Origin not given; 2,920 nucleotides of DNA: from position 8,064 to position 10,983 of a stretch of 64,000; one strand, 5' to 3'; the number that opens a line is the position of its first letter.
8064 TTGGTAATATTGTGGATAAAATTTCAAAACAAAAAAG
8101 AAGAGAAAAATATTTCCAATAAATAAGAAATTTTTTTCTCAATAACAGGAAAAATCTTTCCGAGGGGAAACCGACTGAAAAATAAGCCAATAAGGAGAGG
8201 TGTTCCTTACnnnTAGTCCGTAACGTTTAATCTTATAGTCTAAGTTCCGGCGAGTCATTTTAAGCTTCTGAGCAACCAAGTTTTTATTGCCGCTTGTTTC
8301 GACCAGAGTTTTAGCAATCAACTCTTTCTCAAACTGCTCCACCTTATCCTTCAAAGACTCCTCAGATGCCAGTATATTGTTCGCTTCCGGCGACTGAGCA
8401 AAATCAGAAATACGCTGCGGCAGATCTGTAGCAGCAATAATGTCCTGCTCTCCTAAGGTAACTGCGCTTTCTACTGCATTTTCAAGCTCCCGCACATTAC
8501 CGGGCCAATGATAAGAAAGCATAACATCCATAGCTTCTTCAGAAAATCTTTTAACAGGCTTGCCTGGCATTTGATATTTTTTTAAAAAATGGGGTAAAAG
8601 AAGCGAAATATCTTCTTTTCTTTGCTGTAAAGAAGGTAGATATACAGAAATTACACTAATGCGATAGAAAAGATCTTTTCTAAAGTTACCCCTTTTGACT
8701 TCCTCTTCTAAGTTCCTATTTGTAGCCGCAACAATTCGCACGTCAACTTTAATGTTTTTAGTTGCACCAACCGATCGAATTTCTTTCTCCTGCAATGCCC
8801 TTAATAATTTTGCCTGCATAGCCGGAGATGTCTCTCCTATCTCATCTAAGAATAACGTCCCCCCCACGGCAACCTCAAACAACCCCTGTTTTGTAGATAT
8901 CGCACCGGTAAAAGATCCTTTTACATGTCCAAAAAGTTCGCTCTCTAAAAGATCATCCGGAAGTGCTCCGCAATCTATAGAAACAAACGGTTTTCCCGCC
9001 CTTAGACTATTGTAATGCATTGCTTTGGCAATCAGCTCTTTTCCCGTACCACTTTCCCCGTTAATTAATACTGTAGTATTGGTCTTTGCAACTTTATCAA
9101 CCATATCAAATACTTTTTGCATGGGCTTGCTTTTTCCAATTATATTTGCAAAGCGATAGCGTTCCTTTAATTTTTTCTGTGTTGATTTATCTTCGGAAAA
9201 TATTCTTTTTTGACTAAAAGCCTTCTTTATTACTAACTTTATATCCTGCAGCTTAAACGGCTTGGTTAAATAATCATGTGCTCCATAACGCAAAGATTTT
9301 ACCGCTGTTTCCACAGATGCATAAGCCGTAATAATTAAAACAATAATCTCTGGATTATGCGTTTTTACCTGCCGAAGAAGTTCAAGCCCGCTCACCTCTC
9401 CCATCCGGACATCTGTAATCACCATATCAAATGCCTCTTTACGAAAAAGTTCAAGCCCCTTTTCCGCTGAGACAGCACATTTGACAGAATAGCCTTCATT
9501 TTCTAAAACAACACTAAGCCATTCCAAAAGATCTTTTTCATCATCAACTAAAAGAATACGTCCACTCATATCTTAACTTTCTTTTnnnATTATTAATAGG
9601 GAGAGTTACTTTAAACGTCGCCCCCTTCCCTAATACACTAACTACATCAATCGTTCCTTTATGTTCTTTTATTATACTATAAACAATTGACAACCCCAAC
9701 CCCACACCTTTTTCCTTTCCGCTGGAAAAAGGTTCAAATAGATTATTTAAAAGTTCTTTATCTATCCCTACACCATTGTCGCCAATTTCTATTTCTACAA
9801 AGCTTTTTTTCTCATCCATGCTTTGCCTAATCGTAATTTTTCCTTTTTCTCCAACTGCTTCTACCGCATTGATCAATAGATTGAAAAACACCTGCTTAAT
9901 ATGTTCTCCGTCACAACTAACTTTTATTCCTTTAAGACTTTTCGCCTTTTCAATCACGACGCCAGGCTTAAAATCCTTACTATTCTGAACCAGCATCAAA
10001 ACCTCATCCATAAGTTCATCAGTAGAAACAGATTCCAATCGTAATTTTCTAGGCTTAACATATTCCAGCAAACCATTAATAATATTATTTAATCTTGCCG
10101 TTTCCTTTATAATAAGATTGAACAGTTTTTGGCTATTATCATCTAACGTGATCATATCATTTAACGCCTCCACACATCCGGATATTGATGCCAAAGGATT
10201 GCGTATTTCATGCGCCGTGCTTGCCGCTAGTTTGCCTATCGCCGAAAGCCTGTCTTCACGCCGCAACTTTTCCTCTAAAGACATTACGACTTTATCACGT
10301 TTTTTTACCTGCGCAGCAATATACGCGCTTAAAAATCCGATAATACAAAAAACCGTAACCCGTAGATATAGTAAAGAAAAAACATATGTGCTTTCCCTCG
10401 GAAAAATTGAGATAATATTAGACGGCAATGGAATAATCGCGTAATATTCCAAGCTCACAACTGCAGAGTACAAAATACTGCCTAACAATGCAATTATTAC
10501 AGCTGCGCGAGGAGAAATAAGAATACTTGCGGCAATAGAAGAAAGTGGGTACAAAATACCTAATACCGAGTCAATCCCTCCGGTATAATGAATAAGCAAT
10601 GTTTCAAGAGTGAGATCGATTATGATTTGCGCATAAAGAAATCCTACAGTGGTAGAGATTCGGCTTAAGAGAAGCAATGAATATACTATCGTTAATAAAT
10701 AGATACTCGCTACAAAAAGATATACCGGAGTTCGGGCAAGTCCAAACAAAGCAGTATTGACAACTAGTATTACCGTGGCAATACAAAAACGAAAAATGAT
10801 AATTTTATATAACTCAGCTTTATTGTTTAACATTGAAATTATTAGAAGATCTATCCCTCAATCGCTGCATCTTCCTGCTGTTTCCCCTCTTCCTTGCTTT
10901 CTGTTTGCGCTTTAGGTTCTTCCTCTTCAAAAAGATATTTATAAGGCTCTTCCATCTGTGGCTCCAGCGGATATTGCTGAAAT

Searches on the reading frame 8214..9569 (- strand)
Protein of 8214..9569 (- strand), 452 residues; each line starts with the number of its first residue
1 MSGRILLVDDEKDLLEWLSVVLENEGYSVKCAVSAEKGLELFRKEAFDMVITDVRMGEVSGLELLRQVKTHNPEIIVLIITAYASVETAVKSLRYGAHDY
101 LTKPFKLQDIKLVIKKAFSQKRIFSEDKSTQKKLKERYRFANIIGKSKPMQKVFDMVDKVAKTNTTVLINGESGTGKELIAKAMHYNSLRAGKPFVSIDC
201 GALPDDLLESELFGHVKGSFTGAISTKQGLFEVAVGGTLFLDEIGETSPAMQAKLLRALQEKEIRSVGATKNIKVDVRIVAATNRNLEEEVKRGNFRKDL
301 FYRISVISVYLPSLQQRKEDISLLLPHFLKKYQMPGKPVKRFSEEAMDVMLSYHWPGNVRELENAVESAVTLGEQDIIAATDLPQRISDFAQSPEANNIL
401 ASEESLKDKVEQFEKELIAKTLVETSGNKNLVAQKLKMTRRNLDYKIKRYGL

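Call 30: search_protein_families(library=pfam, proteins=[window:8214-9569:-], max_evalue=0.001)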
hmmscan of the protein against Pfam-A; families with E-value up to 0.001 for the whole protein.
window:8214-9569:- (452 aa): 10 families
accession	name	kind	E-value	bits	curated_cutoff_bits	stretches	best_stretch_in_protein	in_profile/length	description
PF00158.32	Sigma54_activat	-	1.2e-71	240.3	20.2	1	143-309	1-167/168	Sigma-54 interaction domain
PF00072.30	Response_reg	-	2.1e-29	102.4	30.2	1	5-114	1-110/111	Response regulator receiver domain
PF25601.1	AAA_lid_14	-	3.7e-25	88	27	1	316-395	2-82/87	AAA+ ATPase lid domain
PF14532.12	Sigma54_activ_2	-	3.3e-24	86.1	25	1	144-314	1-138/138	Sigma-54 interaction domain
PF02954.25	HTH_8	-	5.5e-11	42.5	22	1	410-450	2-42/42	Bacterial regulatory protein, Fis family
PF07728.20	AAA_5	-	1.4e-07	32.1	22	1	167-287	2-125/139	AAA domain (dynein-related subfamily)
PF07726.17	AAA_3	-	1.2e-06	28.8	27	1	167-284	2-111/131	ATPase family associated with various cellular activities (AAA)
PF00004.35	AAA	-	2.9e-06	28.2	21.2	1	167-297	1-124/131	ATPase family associated with various cellular activities (AAA)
PF01078.27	Mg_chelatase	-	0.00019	21.4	20.3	0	223-284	94-157/207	Magnesium chelatase, subunit ChlI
PF23198.2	PDE8A_N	-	0.00053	20.4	29.6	0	6-81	13-90/147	PDE8A-like, N-terminal domain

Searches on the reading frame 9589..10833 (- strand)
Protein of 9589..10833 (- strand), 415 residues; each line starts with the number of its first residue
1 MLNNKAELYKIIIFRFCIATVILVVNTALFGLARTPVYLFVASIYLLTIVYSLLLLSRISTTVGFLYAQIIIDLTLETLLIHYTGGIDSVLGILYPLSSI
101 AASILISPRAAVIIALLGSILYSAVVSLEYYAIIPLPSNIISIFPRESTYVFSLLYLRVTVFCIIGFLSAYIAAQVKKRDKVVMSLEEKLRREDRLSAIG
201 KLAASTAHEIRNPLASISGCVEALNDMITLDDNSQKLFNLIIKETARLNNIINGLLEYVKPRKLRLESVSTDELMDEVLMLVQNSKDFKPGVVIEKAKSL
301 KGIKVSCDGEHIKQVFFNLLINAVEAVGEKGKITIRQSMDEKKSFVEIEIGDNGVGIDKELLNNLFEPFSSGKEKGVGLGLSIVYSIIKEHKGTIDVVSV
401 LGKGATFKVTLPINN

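Call 30: search_protein_families(library=pfam, proteins=[window:9589-10833:-], max_evalue=0.001)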
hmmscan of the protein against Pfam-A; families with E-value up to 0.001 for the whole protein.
window:9589-10833:- (415 aa): 4 families
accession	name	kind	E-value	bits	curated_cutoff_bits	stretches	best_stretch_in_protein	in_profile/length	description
PF02518.31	HATPase_c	-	1.2e-24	87.3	26.4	1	308-413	2-109/111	Histidine kinase-, DNA gyrase B-, and HSP90-like ATPase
PF00512.31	HisKA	-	2.4e-15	56.8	26.9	1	200-260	3-62/66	His Kinase A (phospho-acceptor) domain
PF25323.1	6TM_PilS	-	5.8e-09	36.3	27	1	11-178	15-180/189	PilS-like transmembrane domain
PF14501.12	HATPase_c_5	-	2.9e-05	24.3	22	1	312-397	6-88/102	GHKL domain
